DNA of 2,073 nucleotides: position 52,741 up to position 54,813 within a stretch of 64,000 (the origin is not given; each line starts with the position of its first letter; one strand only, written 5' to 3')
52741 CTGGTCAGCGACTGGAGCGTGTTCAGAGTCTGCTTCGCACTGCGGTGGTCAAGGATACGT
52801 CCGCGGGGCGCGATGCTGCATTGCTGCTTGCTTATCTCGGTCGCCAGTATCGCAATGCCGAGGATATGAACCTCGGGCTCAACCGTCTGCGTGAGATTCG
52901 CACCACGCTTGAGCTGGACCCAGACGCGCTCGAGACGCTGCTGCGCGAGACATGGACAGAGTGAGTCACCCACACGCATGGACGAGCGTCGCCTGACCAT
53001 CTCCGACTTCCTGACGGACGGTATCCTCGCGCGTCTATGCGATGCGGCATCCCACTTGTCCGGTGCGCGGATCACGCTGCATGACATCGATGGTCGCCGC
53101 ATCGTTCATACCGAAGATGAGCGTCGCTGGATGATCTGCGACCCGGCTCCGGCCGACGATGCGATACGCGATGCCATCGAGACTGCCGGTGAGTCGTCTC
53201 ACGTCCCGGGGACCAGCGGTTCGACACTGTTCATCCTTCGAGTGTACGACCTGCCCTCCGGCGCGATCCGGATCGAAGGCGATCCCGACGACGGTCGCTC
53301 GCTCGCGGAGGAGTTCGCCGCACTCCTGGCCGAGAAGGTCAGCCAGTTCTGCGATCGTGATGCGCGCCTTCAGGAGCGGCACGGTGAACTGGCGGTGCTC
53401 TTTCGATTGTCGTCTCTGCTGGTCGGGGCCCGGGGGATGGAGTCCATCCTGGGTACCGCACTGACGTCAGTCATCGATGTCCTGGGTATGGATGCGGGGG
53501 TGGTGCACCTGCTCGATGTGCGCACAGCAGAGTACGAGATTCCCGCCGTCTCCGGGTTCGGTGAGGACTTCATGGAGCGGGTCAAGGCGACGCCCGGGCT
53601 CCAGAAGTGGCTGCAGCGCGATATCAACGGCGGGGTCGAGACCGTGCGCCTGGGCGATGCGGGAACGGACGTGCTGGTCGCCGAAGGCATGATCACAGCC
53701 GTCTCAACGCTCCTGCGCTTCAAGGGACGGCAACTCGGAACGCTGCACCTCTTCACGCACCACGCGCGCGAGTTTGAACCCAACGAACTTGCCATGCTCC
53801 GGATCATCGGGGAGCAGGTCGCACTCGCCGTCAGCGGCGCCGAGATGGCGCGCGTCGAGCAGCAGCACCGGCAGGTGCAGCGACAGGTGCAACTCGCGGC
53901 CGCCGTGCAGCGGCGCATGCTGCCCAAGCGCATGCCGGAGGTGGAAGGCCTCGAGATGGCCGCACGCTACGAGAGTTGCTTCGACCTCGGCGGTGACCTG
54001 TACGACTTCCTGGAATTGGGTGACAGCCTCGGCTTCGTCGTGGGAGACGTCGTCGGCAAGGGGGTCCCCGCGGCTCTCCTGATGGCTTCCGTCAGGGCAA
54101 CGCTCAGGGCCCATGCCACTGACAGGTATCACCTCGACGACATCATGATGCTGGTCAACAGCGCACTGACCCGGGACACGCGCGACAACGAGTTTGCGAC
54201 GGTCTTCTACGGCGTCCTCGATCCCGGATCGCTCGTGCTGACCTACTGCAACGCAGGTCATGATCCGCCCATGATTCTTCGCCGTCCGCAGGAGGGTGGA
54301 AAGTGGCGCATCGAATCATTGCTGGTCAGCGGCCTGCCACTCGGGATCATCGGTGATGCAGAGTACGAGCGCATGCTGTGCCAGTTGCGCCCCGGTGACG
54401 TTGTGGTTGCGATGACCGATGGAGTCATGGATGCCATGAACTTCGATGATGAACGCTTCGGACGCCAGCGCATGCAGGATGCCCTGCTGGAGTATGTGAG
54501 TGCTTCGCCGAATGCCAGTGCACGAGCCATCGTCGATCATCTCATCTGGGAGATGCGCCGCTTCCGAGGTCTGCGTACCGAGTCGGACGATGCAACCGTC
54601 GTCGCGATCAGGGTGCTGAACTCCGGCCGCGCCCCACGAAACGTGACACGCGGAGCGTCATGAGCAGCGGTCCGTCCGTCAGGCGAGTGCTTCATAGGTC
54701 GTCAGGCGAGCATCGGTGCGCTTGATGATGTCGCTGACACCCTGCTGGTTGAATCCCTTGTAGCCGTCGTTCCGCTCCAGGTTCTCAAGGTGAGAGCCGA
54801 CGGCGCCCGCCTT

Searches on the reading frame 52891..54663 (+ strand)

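Call 38: search_protein_families(library=pfam, proteins=[window:52891-54663:+], max_evalue=0.001)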
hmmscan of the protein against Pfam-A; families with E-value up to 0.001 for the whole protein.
window:52891-54663:+ (590 aa): 4 families
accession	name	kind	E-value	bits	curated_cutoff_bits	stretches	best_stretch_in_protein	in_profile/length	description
PF07228.17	SpoIIE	-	6.8e-47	160.3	25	1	378-575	3-191/192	Stage II sporulation protein E (SpoIIE)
PF13185.12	GAF_2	-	7.4e-08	33.1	28.6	1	181-314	2-135/136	GAF domain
PF13492.12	GAF_3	-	3.2e-06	28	27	1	183-314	2-127/129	GAF domain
PF01590.32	GAF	-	0.00013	22.9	22.4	1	183-314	2-133/133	GAF domain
